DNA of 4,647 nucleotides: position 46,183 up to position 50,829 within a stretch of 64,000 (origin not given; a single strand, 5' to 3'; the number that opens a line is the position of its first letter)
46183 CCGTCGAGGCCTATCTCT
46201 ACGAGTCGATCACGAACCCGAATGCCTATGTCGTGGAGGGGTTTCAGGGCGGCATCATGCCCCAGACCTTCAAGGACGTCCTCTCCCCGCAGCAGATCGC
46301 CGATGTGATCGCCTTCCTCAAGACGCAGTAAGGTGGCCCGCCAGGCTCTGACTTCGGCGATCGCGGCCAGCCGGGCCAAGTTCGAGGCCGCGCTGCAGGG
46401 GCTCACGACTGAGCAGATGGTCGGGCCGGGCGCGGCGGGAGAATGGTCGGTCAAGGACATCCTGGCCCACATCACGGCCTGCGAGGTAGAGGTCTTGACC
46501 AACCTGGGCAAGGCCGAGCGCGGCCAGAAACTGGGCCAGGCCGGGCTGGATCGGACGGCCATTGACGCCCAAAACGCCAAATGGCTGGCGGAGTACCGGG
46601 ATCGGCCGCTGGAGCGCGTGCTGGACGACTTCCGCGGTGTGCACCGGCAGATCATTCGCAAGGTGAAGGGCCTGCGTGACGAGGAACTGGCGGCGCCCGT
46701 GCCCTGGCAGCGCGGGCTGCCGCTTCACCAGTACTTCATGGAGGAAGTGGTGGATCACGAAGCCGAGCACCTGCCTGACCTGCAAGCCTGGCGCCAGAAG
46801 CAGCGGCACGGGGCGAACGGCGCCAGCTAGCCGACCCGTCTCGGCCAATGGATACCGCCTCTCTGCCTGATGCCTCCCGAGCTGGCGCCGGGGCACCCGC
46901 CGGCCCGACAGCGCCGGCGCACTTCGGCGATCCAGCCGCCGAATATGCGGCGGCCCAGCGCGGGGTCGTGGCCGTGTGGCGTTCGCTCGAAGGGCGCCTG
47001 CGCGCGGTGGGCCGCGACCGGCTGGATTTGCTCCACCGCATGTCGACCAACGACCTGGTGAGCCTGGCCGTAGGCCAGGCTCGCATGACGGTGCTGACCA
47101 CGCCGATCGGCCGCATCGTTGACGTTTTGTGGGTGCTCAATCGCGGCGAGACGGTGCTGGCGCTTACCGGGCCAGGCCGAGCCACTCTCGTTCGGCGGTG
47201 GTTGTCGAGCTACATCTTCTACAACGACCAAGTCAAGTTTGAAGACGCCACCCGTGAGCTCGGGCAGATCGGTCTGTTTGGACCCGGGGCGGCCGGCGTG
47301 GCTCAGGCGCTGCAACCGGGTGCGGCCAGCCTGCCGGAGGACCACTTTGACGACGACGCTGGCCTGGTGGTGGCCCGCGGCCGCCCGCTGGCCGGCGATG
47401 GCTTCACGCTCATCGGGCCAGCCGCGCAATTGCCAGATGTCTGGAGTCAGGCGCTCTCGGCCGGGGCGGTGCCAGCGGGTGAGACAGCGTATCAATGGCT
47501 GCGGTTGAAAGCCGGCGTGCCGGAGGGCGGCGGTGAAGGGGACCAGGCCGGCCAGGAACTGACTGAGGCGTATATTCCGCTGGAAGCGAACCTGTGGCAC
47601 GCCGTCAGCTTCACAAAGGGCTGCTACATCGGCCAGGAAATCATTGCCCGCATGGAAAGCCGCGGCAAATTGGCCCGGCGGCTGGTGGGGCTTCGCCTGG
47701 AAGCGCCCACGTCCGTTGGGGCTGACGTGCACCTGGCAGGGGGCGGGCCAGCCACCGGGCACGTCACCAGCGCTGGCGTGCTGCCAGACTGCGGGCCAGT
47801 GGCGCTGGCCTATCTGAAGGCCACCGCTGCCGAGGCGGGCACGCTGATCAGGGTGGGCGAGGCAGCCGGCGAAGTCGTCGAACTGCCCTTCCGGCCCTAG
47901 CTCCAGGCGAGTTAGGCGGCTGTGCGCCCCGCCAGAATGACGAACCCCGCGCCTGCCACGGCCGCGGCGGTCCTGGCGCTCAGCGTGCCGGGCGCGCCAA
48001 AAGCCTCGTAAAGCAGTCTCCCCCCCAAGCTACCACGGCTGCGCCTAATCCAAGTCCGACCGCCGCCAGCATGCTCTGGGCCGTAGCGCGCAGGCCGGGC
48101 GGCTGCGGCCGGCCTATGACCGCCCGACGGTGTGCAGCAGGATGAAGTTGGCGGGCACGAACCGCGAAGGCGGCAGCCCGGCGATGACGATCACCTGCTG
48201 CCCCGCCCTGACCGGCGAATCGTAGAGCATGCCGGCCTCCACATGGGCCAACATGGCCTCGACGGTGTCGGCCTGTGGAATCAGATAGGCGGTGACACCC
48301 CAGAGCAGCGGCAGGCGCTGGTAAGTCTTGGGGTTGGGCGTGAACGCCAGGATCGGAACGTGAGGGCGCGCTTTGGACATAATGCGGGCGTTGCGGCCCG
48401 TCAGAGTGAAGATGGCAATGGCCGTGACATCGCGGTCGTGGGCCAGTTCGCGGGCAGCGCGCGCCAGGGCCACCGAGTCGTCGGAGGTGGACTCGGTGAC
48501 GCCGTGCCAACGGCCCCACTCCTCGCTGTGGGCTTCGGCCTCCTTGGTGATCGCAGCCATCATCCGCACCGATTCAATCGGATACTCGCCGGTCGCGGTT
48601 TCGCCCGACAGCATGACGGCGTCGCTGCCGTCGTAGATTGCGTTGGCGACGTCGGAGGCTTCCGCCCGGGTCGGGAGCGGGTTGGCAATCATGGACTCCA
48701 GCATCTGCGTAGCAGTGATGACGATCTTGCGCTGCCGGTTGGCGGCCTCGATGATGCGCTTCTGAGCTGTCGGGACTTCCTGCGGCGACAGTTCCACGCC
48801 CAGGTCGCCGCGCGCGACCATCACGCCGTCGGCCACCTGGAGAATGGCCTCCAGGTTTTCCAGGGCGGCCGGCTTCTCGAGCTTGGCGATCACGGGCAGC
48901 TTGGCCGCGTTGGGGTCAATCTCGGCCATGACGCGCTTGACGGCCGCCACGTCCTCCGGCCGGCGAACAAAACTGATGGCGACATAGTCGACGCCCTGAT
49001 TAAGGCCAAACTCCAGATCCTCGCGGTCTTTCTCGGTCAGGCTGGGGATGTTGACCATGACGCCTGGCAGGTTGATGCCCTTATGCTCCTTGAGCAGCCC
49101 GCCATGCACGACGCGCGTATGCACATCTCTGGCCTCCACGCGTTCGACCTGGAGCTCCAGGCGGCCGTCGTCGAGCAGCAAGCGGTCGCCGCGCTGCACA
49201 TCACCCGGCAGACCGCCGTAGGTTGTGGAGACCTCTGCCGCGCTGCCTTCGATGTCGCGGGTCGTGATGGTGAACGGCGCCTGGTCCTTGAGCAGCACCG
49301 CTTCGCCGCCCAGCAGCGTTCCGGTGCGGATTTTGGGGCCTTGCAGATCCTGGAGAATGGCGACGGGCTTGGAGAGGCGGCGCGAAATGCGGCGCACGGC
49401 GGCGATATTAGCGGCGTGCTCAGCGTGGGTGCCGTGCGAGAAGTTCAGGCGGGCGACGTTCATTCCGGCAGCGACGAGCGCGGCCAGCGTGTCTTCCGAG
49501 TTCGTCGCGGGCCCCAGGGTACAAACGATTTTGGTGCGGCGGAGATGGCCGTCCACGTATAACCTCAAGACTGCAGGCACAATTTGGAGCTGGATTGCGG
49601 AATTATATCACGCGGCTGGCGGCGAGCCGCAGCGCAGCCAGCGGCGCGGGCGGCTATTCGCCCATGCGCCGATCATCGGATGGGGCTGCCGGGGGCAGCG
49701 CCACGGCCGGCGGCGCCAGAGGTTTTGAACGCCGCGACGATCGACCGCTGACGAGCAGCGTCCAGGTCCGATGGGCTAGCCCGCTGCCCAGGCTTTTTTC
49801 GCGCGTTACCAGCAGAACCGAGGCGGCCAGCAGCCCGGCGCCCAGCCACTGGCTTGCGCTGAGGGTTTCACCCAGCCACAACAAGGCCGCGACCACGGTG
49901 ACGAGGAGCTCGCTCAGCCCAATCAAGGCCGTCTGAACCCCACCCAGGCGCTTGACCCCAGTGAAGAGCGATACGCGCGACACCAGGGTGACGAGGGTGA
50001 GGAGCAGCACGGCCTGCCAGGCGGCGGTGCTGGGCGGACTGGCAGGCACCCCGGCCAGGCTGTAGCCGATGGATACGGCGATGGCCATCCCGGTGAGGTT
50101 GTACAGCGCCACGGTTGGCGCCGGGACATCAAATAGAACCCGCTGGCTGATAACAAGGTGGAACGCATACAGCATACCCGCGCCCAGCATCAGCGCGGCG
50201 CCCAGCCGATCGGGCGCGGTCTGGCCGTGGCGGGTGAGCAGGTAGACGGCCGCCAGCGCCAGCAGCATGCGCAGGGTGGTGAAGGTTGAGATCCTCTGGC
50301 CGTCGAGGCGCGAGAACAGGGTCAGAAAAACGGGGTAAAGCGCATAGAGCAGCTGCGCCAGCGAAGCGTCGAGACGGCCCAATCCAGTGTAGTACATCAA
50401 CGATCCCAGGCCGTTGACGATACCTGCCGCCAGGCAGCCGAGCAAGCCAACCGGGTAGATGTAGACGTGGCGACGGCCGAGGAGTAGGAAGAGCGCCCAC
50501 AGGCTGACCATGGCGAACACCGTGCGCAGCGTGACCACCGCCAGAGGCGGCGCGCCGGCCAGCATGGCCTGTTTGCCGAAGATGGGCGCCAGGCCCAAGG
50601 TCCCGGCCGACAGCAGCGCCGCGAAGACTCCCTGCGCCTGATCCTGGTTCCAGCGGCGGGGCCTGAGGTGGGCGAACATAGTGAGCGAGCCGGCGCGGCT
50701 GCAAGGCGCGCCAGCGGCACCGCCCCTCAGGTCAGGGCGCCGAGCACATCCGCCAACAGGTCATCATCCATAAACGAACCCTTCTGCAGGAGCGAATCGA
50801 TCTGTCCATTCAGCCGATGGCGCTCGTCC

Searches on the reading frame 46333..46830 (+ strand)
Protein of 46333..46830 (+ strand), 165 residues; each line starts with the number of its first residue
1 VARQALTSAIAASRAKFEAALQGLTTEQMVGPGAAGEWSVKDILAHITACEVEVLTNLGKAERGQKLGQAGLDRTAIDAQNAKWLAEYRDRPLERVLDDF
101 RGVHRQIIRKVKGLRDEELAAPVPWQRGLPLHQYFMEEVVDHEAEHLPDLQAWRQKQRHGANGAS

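Call 11: search_protein_families(library=pfam, proteins=[window:46333-46830:+], max_evalue=0.001)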
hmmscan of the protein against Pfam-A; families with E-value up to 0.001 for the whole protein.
window:46333-46830:+ (165 aa): 4 families
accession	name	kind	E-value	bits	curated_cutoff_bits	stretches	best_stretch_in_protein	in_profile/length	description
PF12867.12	DinB_2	-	1.3e-12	48.7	24.8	1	11-147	3-125/128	DinB superfamily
PF08020.16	DUF1706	-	5.3e-10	39.9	24.2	1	3-154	7-165/166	Protein of unknown function (DUF1706)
PF11716.13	MDMPI_N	-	3e-08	34.9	24.2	1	11-129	2-118/140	Mycothiol maleylpyruvate isomerase N-terminal domain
PF04978.18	MST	-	2.4e-05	25.3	27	1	6-147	2-137/149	Mycothiol-S-transferase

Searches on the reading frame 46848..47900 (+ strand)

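Call 11: search_protein_families(library=pfam, proteins=[window:46848-47900:+], max_evalue=0.001)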
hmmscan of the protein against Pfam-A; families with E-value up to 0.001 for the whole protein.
window:46848-47900:+ (350 aa): 2 families
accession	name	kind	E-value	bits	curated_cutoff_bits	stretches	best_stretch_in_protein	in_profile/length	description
PF01571.26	GCV_T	-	7.3e-25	88.1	25.6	1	12-251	10-254/255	Aminomethyltransferase folate-binding domain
PF08669.17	GCV_T_C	-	2.4e-06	27.8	25.9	1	277-344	1-74/80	Glycine cleavage T-protein C-terminal barrel domain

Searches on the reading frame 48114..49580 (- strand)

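Call 11: search_protein_families(library=pfam, proteins=[window:48114-49580:-], max_evalue=0.001)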
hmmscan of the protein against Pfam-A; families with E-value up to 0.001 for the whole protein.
window:48114-49580:- (488 aa): 3 families
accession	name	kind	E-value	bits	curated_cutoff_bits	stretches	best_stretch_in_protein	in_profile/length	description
PF00224.27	PK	-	3.4e-120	401.5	30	1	14-338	2-328/328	Pyruvate kinase, barrel domain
PF02887.21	PK_C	-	8e-24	84.4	28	1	371-478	2-109/114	Pyruvate kinase, alpha/beta domain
PF03328.21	HpcH_HpaI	-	3.3e-05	23.7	25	1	175-300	63-204/221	HpcH/HpaI aldolase/citrate lyase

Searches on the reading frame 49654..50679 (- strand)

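Call 3: search_protein_families(library=pfam, proteins=[window:49654-50679:-], max_evalue=0.01)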
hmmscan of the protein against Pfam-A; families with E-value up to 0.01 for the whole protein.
window:49654-50679:- (341 aa): 1 family
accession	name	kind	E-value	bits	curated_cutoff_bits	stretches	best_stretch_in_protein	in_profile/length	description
PF00892.27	EamA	-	7e-27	94.8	28.2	2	17-149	3-134/135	EamA-like transporter family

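Call 4: search_protein_families(library=ncbifam, proteins=[window:49654-50679:-], max_evalue=0.01)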
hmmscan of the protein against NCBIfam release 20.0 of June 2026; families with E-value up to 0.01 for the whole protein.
window:49654-50679:- (341 aa): 2 families
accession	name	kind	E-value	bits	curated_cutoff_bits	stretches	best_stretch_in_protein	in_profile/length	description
TIGR00950.1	2A78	equivalog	6.5e-15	55.3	230.2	1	37-289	9-264/264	carboxylate/amino acid/amine transporter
NF008432.0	PRK11272.1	equivalog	6.3e-09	35.5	270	1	39-296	32-290/294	drug/metabolite exporter YedA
